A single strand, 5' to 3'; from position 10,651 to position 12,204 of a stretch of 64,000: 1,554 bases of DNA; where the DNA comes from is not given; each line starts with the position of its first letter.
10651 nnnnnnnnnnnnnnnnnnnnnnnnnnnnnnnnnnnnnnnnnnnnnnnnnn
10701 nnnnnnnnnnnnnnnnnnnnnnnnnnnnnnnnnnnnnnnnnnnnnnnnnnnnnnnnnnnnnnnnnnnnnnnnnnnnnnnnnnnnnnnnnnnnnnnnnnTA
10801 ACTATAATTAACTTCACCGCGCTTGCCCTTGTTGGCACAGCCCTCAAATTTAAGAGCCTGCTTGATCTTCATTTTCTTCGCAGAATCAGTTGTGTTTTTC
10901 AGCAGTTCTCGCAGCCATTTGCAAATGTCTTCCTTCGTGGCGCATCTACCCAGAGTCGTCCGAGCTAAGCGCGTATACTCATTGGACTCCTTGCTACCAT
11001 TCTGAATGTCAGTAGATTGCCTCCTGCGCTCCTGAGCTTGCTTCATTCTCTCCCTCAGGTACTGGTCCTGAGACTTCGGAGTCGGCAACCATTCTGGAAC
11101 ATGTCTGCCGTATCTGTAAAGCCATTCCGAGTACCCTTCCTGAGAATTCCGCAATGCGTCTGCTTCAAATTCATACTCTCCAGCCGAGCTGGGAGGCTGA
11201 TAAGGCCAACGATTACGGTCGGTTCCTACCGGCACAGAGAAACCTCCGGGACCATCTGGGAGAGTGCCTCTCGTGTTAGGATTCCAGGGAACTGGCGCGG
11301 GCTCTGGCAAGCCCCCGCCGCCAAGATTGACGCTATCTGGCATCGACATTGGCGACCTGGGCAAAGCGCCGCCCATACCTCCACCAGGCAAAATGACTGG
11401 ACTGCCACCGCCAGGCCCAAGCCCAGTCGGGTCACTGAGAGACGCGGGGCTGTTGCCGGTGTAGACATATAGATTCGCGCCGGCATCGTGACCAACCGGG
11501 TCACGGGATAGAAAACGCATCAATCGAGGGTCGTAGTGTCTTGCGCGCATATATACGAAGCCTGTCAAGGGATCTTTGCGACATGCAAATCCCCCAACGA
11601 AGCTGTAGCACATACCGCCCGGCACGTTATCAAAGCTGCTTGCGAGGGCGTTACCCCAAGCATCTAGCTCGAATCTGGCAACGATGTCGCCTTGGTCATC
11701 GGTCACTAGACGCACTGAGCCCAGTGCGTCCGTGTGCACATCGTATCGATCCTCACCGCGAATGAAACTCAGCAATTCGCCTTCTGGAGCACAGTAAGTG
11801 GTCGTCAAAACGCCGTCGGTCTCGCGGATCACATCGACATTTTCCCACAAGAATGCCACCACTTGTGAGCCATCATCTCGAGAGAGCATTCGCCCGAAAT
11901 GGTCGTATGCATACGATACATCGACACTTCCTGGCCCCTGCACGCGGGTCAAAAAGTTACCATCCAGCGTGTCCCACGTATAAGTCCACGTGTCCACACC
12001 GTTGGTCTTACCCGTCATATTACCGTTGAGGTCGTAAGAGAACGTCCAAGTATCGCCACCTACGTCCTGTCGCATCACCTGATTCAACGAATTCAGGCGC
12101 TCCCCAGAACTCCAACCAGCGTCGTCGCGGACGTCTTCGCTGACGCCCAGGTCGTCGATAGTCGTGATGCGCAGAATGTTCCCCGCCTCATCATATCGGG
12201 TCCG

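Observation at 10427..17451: RHS polymorphic toxin with an uncharacterised ~205-aa C-terminal domain and a cognate downstream immunity-like gene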

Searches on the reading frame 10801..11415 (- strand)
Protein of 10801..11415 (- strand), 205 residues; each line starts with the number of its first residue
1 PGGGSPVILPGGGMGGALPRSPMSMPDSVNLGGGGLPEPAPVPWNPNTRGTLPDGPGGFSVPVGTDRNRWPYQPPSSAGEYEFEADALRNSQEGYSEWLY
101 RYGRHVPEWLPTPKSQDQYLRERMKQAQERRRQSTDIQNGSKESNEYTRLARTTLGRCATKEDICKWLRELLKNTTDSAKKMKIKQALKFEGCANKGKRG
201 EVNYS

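Call 7: search_protein_families(library=pfam, proteins=[window:10801-11415:-], max_evalue=0.1)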
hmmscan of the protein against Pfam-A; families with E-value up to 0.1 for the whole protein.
window:10801-11415:- (205 aa): 0 families

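Call 8: search_protein_families(library=ncbifam, proteins=[window:10801-11415:-], max_evalue=0.1)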
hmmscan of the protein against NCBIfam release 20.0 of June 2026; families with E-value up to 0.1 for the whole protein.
window:10801-11415:- (205 aa): 0 families

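Call 9: search_solved_structures(query=window:10801-11415:-, max_evalue=10)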
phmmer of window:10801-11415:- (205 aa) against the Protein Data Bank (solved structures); distinct sequences matched with E-value up to 10: 5.
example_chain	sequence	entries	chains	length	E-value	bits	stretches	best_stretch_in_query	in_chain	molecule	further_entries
2hy5_A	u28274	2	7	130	0.11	15.6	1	67-130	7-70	Putative sulfurtransferase dsrE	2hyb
5cwh_A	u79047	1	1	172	0.54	13.3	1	118-180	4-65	Designed helical repeat protein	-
5h78_A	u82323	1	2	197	0.58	13.2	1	117-180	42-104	cAMP-dependent protein kinase type II-alpha regulatory subunit,DHR14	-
5jzg_A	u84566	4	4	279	0.77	12.8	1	58-122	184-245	Capsid protein VP1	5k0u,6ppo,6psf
5j2l_B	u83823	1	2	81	0.97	12.5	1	115-183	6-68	protein design 2L4HC2_11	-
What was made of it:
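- Tried and rejected: PDB sequence search of the tail: only noise, E>=0.1 (call 9).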

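Call 10: find_homologous_proteins(query=window:10801-11415:-)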
Query window:10801-11415:-: 498 candidates shared short words with the query, none scored E <= 0.001.
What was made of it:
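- Tried and rejected: Word-index homology search of the 205-aa tail (call 10).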

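Call 26: search_protein_representatives(protein=window:10801-11310:-)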
Query: 170 residues. Proteins with E-value up to 0.001 (for the whole library): 3; up to 1e-10: 0; up to 1e-30: 0. The best 3 are listed.
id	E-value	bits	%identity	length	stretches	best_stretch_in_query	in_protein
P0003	1.3e-10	58.0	46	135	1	85-167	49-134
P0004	2.8e-07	47.1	58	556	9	17-36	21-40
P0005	1.1e-04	38.7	38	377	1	27-81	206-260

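Call 29: find_encoding_contigs(protein=P0005, flank=10000)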
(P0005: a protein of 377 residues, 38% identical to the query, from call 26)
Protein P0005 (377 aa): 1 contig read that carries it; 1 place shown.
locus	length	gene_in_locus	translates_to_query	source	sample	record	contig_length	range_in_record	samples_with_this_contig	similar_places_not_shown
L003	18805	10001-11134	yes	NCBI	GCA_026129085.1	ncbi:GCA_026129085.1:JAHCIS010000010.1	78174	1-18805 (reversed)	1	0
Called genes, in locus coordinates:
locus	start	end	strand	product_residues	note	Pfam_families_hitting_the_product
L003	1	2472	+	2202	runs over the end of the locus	PF20148:DUF6531, PF05593:RHS_repeat, PF25023:TEN_YD-shell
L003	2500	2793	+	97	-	-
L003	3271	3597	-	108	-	PF05016:ParE_toxin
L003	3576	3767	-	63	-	-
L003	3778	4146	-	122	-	PF12844:HTH_19, PF13560:HTH_31, PF01381:HTH_3, PF13443:HTH_26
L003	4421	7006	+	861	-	PF01807:Zn_ribbon_DnaG, PF08275:DNAG_N (weak), PF13362:Toprim_3 (weak), PF13662:Toprim_4, PF13155:Toprim_2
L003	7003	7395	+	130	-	-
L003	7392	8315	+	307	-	PF00589:Phage_integrase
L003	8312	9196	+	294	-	PF00589:Phage_integrase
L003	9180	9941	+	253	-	-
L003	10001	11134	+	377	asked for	PF25023:TEN_YD-shell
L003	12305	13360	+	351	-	PF01548:DEDD_Tnp_IS110 (weak), PF02371:Transposase_20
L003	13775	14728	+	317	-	PF01548:DEDD_Tnp_IS110, PF02371:Transposase_20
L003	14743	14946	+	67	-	-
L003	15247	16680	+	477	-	-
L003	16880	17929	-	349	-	PF08240:ADH_N, PF00107:ADH_zinc_N, PF13602:ADH_zinc_N_2 (weak)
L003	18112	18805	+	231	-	PF13491:FtsK_4TM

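Call 30: find_encoding_contigs(protein=P0003, flank=10000)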
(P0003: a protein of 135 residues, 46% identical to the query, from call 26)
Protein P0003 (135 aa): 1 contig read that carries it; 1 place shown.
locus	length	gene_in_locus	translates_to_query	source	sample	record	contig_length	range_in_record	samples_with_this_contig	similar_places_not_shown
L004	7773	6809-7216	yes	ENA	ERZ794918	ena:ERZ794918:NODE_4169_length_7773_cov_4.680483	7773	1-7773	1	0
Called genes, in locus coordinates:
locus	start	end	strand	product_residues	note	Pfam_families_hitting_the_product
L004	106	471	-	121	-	PF13560:HTH_31, PF12844:HTH_19, PF13443:HTH_26, PF01381:HTH_3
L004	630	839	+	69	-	-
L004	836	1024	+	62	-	-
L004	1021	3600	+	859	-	PF01807:Zn_ribbon_DnaG, PF13662:Toprim_4, PF13155:Toprim_2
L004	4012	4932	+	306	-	PF02899:Phage_int_SAM_1, PF13495:Phage_int_SAM_4 (weak), PF00589:Phage_integrase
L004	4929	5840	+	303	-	PF00589:Phage_integrase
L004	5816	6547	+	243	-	-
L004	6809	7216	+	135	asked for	-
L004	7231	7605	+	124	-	PF14119:DUF4288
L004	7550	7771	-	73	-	?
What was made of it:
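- Closest known: Orphan rhs-CT/rhsI cassettes of Enterobacteria. Different: In L003 and L004 the orphans lie directly after a primase and tyrosine-recombinase mobile element (calls 29, 30).
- The L004 orphan has no rSAM gene within view (call 30).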

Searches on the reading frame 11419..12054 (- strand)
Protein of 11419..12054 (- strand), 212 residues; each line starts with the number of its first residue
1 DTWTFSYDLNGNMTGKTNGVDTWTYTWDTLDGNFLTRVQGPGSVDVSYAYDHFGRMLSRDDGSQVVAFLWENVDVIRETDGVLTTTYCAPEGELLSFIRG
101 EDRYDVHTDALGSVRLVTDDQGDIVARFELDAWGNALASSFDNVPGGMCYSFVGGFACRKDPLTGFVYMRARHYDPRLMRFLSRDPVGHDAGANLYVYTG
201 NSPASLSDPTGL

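Call 72: find_related_loci(query=A7, collection=metagenome_contigs, flank=10000)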
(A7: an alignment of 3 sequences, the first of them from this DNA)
Query A7 (212 aa) in metagenome_contigs; peptide patterns used: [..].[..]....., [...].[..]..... (x = any residue, [..] = any of these).
117 stretches matched a pattern; 2 encode a relative of the query (tblastn E <= 1e-3); 2 distinct loci.
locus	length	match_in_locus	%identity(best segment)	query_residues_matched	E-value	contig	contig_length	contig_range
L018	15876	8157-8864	28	1-211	2e-8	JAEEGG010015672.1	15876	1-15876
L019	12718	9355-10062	28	1-211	2e-8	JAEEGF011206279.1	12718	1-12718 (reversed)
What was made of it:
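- Tried and rejected: metagenome_contigs with the core end found only 28%-identical RHS genes, which I did not pursue (call 72).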
